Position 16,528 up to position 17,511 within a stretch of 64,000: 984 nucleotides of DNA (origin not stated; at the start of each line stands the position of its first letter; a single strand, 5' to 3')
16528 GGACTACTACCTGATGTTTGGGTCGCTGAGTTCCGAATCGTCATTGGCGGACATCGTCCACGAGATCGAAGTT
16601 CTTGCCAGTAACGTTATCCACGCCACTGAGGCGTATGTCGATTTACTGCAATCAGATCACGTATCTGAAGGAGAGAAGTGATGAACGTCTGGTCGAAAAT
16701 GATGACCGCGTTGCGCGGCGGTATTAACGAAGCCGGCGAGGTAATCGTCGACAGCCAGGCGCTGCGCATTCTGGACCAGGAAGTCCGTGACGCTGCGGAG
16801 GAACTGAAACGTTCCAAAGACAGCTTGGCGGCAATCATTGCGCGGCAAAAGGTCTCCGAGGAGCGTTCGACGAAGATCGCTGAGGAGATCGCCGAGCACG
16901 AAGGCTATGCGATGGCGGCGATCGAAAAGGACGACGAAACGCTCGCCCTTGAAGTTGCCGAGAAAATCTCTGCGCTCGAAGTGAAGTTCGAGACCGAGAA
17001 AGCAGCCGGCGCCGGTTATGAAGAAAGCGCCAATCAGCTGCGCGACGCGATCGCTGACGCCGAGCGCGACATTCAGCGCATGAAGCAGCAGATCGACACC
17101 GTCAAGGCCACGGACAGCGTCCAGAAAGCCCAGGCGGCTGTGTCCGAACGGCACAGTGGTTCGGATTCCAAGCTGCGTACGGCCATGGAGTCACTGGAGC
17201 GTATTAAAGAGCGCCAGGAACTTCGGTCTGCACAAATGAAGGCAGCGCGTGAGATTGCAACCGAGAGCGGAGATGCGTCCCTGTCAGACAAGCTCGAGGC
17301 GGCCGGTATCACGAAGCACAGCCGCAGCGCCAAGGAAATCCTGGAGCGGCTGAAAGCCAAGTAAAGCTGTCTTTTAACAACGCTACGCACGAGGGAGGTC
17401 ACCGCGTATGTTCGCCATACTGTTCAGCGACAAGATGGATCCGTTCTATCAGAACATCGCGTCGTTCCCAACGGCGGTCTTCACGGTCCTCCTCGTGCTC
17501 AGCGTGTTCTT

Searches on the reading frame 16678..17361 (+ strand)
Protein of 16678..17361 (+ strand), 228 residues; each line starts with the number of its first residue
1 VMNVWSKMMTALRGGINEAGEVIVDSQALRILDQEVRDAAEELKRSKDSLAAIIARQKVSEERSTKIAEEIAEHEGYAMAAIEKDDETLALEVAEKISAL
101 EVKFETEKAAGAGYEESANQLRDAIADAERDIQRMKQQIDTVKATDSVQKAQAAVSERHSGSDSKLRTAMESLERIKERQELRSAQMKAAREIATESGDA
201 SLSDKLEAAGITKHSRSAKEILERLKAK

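Call 4: search_protein_families(library=pfam, proteins=[window:16678-17361:+], max_evalue=0.01)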
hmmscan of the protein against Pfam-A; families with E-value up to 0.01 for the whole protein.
window:16678-17361:+ (228 aa): 1 family
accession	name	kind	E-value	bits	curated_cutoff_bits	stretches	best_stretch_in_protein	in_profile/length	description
PF04012.17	PspA_IM30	-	6.1e-43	147.4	33.9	1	3-227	1-216/220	PspA/IM30 family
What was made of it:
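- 16678..17364 (+): PspA/IM30 (YjfJ-type, ESCRT-III superfamily); overlaps the previous gene by 4 nt. Pfam PspA_IM30 E=6.1e-43 (call 4).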

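Call 5: search_protein_families(library=ncbifam, proteins=[window:16678-17361:+], max_evalue=0.01)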
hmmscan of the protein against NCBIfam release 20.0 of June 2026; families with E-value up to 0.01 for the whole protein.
window:16678-17361:+ (228 aa): 0 families

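Call 8: search_protein_families(library=padloc, proteins=[window:16678-17361:+], max_evalue=0.01)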
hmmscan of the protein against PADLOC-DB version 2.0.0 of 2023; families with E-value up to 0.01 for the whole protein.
window:16678-17361:+ (228 aa): 3 families
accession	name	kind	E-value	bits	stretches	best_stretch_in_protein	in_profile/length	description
PDLC02740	PbeC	-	0.00015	18.8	1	34-227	316-502/648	PbeC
PDLC00581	JetC3|JetC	-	0.0012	14.8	1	31-192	744-904/1473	DUF3584 domain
PDLC00512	JetC1|JetC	-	0.0027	13.8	1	19-191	295-462/1123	DUF3584 domain; MukB-like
